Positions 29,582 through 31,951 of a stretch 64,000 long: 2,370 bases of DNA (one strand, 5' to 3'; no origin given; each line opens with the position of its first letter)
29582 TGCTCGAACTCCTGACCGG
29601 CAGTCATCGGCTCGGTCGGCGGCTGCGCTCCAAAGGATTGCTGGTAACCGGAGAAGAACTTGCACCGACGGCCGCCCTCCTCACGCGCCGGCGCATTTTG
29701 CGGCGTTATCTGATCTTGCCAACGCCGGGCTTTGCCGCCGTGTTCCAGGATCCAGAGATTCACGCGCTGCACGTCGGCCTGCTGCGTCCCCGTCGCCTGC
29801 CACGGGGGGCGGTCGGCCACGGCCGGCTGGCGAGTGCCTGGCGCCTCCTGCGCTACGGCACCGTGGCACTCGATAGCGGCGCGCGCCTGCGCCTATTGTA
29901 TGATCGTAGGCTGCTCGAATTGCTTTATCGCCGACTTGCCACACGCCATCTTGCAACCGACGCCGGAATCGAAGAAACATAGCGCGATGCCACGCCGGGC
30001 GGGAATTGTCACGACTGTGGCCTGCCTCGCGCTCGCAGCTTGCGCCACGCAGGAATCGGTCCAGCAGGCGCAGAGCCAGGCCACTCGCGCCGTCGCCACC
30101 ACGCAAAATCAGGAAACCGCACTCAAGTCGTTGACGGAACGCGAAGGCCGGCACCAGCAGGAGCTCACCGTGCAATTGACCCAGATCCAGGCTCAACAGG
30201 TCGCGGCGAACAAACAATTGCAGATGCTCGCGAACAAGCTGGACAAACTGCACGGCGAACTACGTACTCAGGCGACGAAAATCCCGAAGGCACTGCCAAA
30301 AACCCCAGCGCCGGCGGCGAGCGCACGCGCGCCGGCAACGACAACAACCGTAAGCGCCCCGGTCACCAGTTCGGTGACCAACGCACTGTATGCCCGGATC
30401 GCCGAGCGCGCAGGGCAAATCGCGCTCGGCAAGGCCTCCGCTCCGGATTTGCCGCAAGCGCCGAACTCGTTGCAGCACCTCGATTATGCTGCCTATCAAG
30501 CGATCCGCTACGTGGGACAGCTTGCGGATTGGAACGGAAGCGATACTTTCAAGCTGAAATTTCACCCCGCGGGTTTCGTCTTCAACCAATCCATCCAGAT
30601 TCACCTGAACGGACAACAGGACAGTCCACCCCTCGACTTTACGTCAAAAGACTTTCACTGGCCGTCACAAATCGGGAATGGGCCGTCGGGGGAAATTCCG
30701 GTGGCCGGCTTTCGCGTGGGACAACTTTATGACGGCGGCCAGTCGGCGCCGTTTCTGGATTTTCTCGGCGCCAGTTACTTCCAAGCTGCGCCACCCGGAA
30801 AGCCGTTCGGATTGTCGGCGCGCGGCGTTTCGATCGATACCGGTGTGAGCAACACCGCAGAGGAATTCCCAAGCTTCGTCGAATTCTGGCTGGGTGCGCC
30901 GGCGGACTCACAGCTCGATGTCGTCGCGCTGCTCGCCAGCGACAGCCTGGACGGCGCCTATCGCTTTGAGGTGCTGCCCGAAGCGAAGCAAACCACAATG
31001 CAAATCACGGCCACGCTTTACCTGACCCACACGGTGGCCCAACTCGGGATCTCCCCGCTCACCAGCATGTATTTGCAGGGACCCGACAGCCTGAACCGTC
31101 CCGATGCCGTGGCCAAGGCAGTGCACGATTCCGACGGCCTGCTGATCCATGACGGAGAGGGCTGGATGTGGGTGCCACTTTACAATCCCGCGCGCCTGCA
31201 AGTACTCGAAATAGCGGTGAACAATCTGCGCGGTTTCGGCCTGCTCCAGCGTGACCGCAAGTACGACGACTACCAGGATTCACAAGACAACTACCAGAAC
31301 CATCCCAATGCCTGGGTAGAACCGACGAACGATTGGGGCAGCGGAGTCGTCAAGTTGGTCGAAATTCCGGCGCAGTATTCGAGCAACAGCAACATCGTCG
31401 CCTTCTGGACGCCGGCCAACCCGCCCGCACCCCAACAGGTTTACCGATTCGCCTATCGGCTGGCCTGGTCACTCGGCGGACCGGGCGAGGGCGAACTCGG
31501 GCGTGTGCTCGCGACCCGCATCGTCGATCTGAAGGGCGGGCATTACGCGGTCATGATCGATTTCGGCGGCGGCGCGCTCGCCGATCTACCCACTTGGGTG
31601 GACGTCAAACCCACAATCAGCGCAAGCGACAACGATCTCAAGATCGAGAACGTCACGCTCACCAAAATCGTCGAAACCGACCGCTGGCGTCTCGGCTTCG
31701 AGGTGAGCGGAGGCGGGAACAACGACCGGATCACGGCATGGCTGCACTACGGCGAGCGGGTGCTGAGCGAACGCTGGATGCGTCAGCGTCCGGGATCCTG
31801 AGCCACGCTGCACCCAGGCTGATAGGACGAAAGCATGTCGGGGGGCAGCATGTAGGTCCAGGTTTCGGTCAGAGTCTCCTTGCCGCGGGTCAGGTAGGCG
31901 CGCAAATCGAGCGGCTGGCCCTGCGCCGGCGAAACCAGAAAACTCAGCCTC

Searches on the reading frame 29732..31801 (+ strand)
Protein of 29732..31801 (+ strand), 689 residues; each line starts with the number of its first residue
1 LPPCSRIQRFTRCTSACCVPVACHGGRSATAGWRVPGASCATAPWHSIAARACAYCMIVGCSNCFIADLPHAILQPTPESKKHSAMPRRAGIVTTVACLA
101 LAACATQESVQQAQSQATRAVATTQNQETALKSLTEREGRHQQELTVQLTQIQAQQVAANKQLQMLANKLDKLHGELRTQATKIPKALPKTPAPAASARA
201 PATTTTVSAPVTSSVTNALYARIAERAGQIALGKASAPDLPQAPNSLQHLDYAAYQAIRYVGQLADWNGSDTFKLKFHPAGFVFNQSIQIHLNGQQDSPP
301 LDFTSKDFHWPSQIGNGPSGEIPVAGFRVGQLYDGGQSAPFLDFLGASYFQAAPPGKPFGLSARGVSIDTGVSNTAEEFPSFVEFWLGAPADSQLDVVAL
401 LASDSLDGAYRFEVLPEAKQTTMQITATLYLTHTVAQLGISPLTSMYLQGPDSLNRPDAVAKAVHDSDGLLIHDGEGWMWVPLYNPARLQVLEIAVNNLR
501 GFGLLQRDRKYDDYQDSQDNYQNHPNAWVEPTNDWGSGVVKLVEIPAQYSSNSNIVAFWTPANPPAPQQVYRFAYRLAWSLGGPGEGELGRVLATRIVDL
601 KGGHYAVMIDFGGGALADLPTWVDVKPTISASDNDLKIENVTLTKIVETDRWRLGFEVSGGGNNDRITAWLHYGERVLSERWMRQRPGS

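Call 47: find_encoding_contigs(protein=window:29732-31801:+, flank=10000, max_places=1)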
Protein window:29732-31801:+ (689 aa): no gene with exactly this product is on record in the collection.

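Call 49: search_protein_families(library=pfam, proteins=[window:29732-31801:+], max_evalue=0.00001)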
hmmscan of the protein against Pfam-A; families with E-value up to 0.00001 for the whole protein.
window:29732-31801:+ (689 aa): 1 family
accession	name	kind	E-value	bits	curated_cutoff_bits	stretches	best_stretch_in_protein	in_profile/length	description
PF04349.18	MdoG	-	3.7e-126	422.3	25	1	222-684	5-476/478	Periplasmic glucan biosynthesis protein, MdoG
